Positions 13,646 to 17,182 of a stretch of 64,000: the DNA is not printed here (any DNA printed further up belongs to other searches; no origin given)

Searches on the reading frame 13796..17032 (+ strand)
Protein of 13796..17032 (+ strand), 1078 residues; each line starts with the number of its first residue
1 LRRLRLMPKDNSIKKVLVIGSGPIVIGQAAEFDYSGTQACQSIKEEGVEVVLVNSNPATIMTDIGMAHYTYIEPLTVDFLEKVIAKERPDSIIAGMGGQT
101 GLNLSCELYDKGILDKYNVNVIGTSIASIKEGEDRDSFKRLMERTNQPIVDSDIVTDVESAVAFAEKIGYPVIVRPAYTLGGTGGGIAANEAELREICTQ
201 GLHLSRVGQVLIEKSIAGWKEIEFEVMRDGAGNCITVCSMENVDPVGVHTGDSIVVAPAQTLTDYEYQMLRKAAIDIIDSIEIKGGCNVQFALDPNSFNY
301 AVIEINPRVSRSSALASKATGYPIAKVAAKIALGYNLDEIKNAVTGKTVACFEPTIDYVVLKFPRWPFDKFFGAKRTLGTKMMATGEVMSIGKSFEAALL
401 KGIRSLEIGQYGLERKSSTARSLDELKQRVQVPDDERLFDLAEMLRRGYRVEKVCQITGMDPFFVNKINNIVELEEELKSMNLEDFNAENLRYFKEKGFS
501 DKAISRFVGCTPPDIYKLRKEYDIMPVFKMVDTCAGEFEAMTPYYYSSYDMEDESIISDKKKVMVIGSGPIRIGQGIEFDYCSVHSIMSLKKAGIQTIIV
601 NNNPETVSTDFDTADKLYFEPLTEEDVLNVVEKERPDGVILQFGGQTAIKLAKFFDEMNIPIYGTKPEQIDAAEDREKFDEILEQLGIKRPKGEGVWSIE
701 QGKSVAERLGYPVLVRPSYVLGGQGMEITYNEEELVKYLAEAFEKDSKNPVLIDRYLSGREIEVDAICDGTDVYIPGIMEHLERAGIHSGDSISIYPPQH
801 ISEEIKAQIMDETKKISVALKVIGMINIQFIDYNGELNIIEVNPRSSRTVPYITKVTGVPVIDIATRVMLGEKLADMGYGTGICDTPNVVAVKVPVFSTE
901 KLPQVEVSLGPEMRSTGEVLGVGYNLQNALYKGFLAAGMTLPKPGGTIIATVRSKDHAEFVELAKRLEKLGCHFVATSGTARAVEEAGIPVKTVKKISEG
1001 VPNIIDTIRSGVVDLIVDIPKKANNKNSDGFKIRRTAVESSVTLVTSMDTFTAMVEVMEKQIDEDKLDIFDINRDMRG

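Call 77: search_protein_families(library=pfam, proteins=[window:13796-17032:+], max_evalue=0.0001)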
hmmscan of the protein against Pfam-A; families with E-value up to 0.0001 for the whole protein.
window:13796-17032:+ (1078 aa): 11 families
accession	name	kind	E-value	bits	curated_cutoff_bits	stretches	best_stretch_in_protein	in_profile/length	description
PF02786.22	CPSase_L_D2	-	1.8e-120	400.6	19.8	2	134-339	1-210/211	Carbamoyl-phosphate synthase L chain, ATP binding domain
PF25596.1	CPSase_L_D1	-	3.1e-96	317.8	27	2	559-671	1-117/118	Carbamoyl phosphate synthase preATP-grasp domain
PF02787.25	CPSase_L_D3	-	2.1e-25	89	26.6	1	429-506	2-78/80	Carbamoyl-phosphate synthetase large chain, oligomerisation domain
PF07478.18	Dala_Dala_lig_C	-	2.6e-23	83.1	24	2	702-844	28-174/204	D-ala D-ala ligase C-terminus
PF02142.27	MGS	-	2.6e-20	72.8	24.1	1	959-1046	1-94/94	MGS-like domain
PF01071.24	GARS_A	-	3.4e-15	56.8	27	1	681-776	8-108/194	Phosphoribosylglycinamide synthetase, ATP-grasp (A) domain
PF02222.28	ATP-grasp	-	2.9e-14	53.6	27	2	682-846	2-163/179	ATP-grasp domain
PF15632.11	ATPgrasp_Ter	-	2.1e-12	47.4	29.1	1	749-873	3-112/131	ATP-grasp in the biosynthetic pathway with Ter operon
PF02655.19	ATP-grasp_3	-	4.7e-10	40.2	23.2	1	674-845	2-156/160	ATP-grasp domain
PF13535.11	ATP-grasp_4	-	2.6e-06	27.6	27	0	710-846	2-152/160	ATP-grasp domain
PF13549.11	ATP-grasp_5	-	9.7e-05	22.3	27.6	0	138-175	15-52/221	ATP-grasp domain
